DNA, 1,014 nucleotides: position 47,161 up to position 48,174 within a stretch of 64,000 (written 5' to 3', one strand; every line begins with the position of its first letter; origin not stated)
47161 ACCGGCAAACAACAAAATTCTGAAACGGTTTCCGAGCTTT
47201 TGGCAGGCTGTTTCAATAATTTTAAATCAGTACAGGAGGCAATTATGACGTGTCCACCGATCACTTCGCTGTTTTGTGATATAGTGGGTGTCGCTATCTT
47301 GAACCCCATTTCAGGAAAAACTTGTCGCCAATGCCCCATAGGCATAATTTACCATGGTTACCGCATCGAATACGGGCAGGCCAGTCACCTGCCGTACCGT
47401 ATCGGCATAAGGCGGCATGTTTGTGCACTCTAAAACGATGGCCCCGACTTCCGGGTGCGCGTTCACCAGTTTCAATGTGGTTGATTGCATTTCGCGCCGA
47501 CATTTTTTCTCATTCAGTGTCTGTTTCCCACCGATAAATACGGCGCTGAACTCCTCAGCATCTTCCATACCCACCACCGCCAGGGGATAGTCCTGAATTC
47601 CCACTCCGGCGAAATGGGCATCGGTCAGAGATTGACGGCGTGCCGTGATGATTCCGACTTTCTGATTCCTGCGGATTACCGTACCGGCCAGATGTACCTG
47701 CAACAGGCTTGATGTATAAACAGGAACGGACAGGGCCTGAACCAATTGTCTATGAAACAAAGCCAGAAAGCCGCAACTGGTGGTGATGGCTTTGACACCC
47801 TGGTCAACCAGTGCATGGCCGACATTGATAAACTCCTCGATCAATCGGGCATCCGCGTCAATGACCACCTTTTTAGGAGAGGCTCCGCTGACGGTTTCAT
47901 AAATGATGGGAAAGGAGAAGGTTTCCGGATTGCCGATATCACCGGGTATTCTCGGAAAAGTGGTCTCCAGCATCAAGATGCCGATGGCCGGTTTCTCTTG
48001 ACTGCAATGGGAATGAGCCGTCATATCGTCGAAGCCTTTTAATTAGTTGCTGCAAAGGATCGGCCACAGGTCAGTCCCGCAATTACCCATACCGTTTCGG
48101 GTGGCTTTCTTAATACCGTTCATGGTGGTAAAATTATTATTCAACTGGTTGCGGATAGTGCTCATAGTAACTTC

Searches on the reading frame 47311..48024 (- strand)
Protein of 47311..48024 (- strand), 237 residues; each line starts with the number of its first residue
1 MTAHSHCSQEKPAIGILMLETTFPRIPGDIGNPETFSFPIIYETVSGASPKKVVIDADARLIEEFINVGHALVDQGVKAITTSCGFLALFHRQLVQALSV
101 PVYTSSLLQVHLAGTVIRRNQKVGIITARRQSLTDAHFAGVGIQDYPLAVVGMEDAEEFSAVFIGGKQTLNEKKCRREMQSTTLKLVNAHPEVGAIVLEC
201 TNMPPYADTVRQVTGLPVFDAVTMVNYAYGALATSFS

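Call 121: search_protein_families(library=pfam, proteins=[window:47311-48024:-], max_evalue=0.01)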
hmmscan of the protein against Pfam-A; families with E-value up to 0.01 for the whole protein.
window:47311-48024:- (237 aa): 1 family
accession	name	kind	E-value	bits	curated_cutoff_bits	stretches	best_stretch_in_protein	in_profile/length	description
PF01177.27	Asp_Glu_race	-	2.8e-12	47.3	31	1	116-223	104-205/211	Asp/Glu/Hydantoin racemase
